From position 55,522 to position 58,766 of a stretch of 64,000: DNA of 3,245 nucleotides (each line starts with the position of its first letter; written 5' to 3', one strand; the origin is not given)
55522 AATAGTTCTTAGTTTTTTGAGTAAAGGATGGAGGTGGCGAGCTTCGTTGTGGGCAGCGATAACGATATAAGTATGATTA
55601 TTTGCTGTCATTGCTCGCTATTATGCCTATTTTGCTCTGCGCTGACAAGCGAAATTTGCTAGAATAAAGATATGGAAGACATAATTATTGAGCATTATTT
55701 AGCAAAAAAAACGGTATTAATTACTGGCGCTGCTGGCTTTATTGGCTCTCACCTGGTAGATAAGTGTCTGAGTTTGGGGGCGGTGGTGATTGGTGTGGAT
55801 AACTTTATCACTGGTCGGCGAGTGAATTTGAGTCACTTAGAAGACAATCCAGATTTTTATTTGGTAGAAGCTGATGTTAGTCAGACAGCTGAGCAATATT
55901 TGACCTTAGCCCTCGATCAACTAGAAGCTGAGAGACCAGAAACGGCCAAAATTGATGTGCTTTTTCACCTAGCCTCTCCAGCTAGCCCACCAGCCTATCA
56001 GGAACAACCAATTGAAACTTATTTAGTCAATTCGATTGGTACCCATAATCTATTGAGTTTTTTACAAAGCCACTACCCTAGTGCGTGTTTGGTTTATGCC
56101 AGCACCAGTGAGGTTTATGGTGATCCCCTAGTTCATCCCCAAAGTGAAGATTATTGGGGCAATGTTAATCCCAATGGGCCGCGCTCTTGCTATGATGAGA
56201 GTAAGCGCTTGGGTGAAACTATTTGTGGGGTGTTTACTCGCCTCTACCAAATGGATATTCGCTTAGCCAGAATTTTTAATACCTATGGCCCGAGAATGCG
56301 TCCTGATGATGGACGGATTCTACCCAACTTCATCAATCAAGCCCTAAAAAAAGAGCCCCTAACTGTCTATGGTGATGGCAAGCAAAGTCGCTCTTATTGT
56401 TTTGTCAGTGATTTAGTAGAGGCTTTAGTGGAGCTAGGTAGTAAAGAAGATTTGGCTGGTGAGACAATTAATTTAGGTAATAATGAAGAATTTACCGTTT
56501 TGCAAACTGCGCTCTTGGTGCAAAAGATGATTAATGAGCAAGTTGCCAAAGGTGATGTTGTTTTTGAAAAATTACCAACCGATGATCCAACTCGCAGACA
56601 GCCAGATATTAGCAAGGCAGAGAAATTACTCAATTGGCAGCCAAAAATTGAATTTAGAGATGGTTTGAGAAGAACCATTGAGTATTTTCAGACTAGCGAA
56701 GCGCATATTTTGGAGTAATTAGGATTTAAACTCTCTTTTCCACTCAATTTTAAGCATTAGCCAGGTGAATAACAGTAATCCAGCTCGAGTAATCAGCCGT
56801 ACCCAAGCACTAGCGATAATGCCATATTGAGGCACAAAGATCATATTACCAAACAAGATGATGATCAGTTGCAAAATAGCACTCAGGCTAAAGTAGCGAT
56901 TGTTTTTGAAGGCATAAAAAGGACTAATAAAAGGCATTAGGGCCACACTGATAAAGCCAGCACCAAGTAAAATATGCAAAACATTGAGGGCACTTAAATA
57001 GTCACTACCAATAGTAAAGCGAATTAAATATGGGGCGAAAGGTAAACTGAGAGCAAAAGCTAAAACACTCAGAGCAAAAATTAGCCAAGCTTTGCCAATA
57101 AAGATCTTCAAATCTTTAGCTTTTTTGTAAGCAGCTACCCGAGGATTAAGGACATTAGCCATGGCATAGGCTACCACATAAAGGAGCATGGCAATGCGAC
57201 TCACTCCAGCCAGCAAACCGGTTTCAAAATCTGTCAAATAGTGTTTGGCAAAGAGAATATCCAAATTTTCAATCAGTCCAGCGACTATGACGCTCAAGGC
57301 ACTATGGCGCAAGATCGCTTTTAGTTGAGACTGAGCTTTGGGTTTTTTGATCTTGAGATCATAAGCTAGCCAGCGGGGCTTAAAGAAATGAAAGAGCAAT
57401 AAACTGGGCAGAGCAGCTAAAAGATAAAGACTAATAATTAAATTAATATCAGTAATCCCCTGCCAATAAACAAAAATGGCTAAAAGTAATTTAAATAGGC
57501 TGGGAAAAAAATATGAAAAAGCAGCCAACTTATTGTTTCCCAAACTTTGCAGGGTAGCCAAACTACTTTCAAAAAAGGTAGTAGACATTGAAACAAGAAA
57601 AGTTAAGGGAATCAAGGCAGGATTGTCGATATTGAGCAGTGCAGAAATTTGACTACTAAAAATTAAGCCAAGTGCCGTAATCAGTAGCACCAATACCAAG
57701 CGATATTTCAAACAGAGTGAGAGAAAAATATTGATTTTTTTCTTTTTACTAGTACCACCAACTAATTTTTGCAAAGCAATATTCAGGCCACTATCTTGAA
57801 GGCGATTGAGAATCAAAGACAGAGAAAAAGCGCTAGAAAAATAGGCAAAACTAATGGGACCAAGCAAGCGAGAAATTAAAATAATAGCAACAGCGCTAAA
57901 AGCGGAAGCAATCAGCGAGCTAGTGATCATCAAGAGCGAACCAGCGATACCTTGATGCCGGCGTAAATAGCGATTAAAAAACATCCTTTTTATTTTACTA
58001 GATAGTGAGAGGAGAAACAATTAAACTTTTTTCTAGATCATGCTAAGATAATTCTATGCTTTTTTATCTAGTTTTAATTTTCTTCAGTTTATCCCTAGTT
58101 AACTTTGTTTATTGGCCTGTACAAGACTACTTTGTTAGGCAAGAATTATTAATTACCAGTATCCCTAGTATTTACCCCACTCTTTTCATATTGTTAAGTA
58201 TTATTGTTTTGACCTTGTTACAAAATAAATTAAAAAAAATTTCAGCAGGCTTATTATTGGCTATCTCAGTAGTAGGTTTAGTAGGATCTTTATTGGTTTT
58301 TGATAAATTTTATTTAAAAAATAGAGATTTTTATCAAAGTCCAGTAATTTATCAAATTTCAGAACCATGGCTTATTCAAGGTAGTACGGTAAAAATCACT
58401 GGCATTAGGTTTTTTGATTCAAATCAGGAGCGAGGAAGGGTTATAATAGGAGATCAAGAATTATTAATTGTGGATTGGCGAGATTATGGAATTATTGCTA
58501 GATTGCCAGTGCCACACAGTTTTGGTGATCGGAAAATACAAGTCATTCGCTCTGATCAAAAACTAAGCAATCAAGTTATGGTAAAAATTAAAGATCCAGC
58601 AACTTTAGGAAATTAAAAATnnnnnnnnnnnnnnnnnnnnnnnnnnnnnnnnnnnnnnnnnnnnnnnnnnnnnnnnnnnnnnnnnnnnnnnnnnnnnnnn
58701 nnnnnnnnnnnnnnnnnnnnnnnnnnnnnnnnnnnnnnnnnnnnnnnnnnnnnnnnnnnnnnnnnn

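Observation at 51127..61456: Glycan locus II: polyprenyl-phosphate-sugar synthases plus a PMT-type GT-C enzyme, UXS and a flippase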

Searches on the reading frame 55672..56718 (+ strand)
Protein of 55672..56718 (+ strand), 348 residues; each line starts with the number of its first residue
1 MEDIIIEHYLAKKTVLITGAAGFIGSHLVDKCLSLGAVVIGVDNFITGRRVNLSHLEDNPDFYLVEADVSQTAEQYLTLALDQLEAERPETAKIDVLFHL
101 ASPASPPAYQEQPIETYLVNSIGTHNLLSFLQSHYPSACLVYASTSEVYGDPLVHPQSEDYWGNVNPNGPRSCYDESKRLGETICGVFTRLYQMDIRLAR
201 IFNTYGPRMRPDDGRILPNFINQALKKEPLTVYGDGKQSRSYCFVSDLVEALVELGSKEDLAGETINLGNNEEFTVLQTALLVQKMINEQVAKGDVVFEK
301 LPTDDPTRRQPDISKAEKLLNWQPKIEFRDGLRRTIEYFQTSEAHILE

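Call 4: search_protein_families(library=pfam, proteins=[window:55672-56718:+], max_evalue=0.01)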
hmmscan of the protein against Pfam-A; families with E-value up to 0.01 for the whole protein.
window:55672-56718:+ (348 aa): 7 families
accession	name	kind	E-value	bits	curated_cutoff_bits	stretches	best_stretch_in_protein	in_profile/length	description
PF16363.11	GDP_Man_Dehyd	-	1.1e-48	166.8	27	1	16-335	1-332/332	GDP-mannose 4,6 dehydratase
PF01370.27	Epimerase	-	2.4e-48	165.1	20.9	1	15-269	1-240/240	NAD dependent epimerase/dehydratase family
PF04321.23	RmlD_sub_bind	-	6.1e-09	35.8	27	1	14-320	2-267/287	RmlD substrate binding domain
PF01073.25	3Beta_HSD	-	9.5e-08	31.8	22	1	16-185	1-157/280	3-beta hydroxysteroid dehydrogenase/isomerase family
PF07993.18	NAD_binding_4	-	1.6e-07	31.2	20.1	1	79-200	75-203/258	Male sterility protein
PF02719.21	Polysacc_synt_2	-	9.6e-07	28.7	20.2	1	15-132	1-116/293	Polysaccharide biosynthesis protein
PF00106.31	adh_short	-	0.00011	22.2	26.6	1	13-103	1-87/195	short chain dehydrogenase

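Call 6: search_protein_families(library=ncbifam, proteins=[window:55672-56718:+], max_evalue=0.01)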
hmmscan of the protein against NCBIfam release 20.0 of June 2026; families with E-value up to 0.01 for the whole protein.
window:55672-56718:+ (348 aa): 42 families (the best 25 are shown)
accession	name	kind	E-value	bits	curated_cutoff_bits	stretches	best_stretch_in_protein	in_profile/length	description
TIGR01181.1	dTDP_gluc_dehyt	equivalog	2.3e-41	141.9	365.1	1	15-344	2-316/321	dTDP-glucose 4,6-dehydratase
TIGR04180.1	EDH_00030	hypoth_equivalog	1.6e-33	116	475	1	15-326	1-296/297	NAD-dependent 4,6-dehydratase LegB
NF011728.1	PRK15181.1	equivalog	2.8e-33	115.4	760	1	6-340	9-338/348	Vi polysaccharide biosynthesis UDP-N-acetylglucosaminuronic acid C-4 epimerase TviC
TIGR01179.1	galE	equivalog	2.5e-30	105.4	262.3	1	15-327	2-312/332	UDP-glucose 4-epimerase GalE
NF007490.0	PRK10084.1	subfamily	2e-27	96.2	649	1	15-342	3-337/361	dTDP-glucose 4,6-dehydratase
NF007582.0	PRK10217.1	equivalog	2e-26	92.9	698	1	13-344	2-336/355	dTDP-glucose 4,6-dehydratase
NF008872.0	PRK11908.1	equivalog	4.6e-25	88.4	294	1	13-342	2-338/349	bifunctional UDP-4-keto-pentose/UDP-xylose synthase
NF005998.1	PRK08125.1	equivalog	2.9e-23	82.1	777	1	11-339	314-649/649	bifunctional UDP-4-amino-4-deoxy-L-arabinose formyltransferase/UDP-glucuronic acid oxidase ArnA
TIGR02622.1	CDP_4_6_dhtase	equivalog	5.5e-18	65.2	278.45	1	11-341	3-332/352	CDP-glucose 4,6-dehydratase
TIGR02197.1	heptose_epim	equivalog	2.8e-14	53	274.6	1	15-333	1-307/316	ADP-glyceromanno-heptose 6-epimerase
NF047922.1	GDPFucSynFcl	equivalog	1.2e-13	51.2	500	1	141-343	101-305/308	GDP-L-fucose synthase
NF007956.0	PRK10675.1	subfamily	5.5e-13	48.8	394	1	14-323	2-313/338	UDP-glucose 4-epimerase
NF041015.1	UDPsulfquin_syn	equivalog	1.2e-12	47.5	575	2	214-296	236-319/384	UDP-sulfoquinovose synthase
NF043036.1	ErythonDh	equivalog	2.5e-10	40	325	1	15-201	3-176/321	D-erythronate dehydrogenase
TIGR01214.1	rmlD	equivalog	3.7e-08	32.8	224.05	1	14-291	1-230/285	dTDP-4-dehydrorhamnose reductase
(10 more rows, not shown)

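Call 8: search_solved_structures(query=window:55672-56718:+, max_evalue=1e-20)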
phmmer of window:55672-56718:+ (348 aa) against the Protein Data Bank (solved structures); distinct sequences matched with E-value up to 1e-20: 39.
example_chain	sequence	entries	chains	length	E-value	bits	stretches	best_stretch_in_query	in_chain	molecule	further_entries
2b69_A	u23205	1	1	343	2.5e-91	309.8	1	12-341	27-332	UDP-glucuronate decarboxylase 1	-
4gll_A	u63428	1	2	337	3.7e-91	309.3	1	12-341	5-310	UDP-glucuronic acid decarboxylase 1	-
4m55_A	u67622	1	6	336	1.9e-90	307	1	12-341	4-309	UDP-glucuronic acid decarboxylase 1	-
4lk3_A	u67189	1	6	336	2.6e-90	306.5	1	12-341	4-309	UDP-glucuronic acid decarboxylase 1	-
7ys8_A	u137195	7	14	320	2.2e-44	155.5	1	15-341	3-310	UDP-glucose 4-epimerase | UDP-glucose 4-epimerase along with EC 5.1.3.2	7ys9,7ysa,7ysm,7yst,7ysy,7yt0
6pmh_A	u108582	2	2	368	1.3e-38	136.6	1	12-340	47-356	UDP-glucose 4-epimerase related protein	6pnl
6zl6_A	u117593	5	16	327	2.2e-38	135.8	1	15-340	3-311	Epimerase domain-containing protein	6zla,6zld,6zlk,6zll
6zlj_A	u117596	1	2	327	7.5e-38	134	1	15-340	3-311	Epimerase domain-containing protein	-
3ru7_A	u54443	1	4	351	7.5e-34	120.9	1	4-339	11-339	WbgU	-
3ru9_A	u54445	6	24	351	8.9e-34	120.6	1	4-339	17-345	WbgU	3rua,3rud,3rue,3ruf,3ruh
3lu1_A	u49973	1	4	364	1e-33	120.4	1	4-339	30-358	WbgU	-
3ruc_A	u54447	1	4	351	1.2e-33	120.2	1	4-339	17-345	WbgU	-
10ke_A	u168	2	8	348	1.4e-31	113.5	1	15-339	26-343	Capsular polysaccharide biosynthesis protein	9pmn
6bi4_A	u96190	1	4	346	1.6e-31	113.2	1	14-343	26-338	dTDP-glucose 4,6-dehydratase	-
4zrm_A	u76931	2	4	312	3.7e-30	108.7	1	14-341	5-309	UDP-glucose 4-epimerase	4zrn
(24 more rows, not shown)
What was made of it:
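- On UDP-xylose synthase (UXS, extended SDR): 310 bits and E 2.5e-91 to human UXS1, against 155 for the next family and 113 for RmlB (call 8).
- Tried and rejected: A dTDP-sugar dehydratase reading was rejected on call 8.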

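Call 41: search_solved_structures(query=window:55672-56718:+, max_evalue=1e-80, show_alignments=1)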
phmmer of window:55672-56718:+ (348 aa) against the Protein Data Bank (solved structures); distinct sequences matched with E-value up to 1e-80: 4.
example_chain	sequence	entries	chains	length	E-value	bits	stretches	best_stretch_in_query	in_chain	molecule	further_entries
2b69_A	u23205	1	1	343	2.5e-91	309.8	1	12-341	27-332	UDP-glucuronate decarboxylase 1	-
4gll_A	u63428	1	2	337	3.7e-91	309.3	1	12-341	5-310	UDP-glucuronic acid decarboxylase 1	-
4m55_A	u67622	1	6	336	1.9e-90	307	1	12-341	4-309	UDP-glucuronic acid decarboxylase 1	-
4lk3_A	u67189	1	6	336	2.6e-90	306.5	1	12-341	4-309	UDP-glucuronic acid decarboxylase 1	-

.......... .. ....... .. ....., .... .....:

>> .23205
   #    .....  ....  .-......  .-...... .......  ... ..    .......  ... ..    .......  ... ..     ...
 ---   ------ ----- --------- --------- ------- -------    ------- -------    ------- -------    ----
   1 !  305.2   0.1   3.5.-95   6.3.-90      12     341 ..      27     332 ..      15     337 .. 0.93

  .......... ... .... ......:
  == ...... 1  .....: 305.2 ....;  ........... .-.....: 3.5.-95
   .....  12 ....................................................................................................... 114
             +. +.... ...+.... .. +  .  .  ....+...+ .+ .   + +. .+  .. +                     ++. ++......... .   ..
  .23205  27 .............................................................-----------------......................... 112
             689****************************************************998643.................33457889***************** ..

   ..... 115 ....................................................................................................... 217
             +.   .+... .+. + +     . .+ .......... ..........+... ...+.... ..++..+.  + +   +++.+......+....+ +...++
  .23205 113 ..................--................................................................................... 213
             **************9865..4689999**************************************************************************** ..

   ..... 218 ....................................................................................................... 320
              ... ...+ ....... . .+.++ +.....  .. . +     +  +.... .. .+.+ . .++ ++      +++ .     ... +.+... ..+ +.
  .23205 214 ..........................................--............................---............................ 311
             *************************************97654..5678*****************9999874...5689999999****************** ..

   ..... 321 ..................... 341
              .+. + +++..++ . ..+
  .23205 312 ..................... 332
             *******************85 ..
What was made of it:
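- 55672..56718 (+): UDP-glucuronate decarboxylase / UDP-xylose synthase (UXS). 310 bits and E 2.5e-91 to human UXS1, with the TSE, YDExK and R(R/K)PD residues aligned (calls 8, 41).
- On UDP-xylose synthase (UXS, extended SDR): The '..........', 'cydeskr' and 'rrqpdi' stretches align with UXS1 (call 41).
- Checked: Human UXS1 (2b69) scores E 2.5e-91 and 310 bits; the best dTDP-glucose 4,6-dehydratase scores 113 bits (calls 8, 41).
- UXS identity: calls 8, 41.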

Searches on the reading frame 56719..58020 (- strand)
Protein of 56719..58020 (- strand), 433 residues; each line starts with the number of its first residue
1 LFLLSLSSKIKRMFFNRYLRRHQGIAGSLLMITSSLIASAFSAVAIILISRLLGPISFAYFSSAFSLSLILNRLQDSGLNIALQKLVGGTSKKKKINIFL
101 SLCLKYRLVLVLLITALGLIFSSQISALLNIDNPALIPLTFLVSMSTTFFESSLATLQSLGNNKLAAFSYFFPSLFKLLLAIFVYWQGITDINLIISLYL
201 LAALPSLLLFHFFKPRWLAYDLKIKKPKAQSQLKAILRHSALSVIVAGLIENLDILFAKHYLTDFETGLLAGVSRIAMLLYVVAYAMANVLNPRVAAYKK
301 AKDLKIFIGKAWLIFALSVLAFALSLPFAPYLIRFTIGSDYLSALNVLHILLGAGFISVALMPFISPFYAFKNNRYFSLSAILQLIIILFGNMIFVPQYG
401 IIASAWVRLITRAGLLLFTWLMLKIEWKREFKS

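Call 4: search_protein_families(library=pfam, proteins=[window:56719-58020:-], max_evalue=0.01)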
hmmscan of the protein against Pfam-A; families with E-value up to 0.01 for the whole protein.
window:56719-58020:- (433 aa): 1 family
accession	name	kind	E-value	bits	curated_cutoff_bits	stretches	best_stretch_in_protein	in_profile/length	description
PF01943.22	Polysacc_synt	-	2.8e-06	27.4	28.2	1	27-296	4-271/274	Polysaccharide biosynthesis protein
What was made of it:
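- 56719..58020 (-): Probable MOP-family (Wzx-like) flippase. Last gene of the block shared with the closest relative. Polysacc_synt 27.4 bits against a cut-off of 28.2 (call 4).
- On MOP/Wzx flippase (56719-58020): 27.4 bits against a cut-off of 28.2 (call 4).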

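Call 6: search_protein_families(library=ncbifam, proteins=[window:56719-58020:-], max_evalue=0.01)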
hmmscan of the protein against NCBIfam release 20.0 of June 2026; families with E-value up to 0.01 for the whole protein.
window:56719-58020:- (433 aa): 0 families

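Call 74: search_solved_structures(query=window:56719-58020:-, max_evalue=10)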
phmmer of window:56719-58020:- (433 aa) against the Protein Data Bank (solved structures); distinct sequences matched with E-value up to 10: 0.
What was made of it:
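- On MOP/Wzx flippase (56719-58020): No NCBIfam or PDB hit (calls 6, 74).
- Tried and rejected: PDB sequence search for the Wzx candidate gave no hit (call 74).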

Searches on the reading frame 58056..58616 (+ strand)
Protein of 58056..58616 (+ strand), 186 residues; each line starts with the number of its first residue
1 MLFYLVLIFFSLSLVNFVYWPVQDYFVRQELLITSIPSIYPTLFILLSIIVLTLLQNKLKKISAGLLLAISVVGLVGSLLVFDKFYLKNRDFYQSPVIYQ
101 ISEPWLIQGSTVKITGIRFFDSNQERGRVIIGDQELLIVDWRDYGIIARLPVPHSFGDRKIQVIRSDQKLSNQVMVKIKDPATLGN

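Call 4: search_protein_families(library=pfam, proteins=[window:58056-58616:+], max_evalue=0.01)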
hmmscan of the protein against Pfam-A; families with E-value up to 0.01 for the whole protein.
window:58056-58616:+ (186 aa): 1 family
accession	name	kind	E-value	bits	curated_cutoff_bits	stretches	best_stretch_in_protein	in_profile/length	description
PF01833.30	TIG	-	0.0002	21.7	20.9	1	96-172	1-78/84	IPT/TIG domain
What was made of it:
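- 58056..58616 (+): Small membrane protein with 3 N-terminal TM helices and a C-terminal IPT/TIG (Ig-like) domain. First gene of the island operon. TIG at E 2e-4, 21.7 bits against a cut-off of 20.9 (call 4).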

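Call 6: search_protein_families(library=ncbifam, proteins=[window:58056-58616:+], max_evalue=0.01)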
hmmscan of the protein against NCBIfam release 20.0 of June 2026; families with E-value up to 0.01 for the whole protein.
window:58056-58616:+ (186 aa): 1 family
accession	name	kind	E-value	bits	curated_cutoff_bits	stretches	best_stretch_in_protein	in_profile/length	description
NF011478.0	PRK14889.1-1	equivalog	0.0071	16.4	182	1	62-89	4-31/152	VKOR family protein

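Call 75: search_protein_families(library=padloc, proteins=[window:58056-58616:+], max_evalue=0.001)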
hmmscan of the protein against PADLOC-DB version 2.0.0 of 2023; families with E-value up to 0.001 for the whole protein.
window:58056-58616:+ (186 aa): 0 families
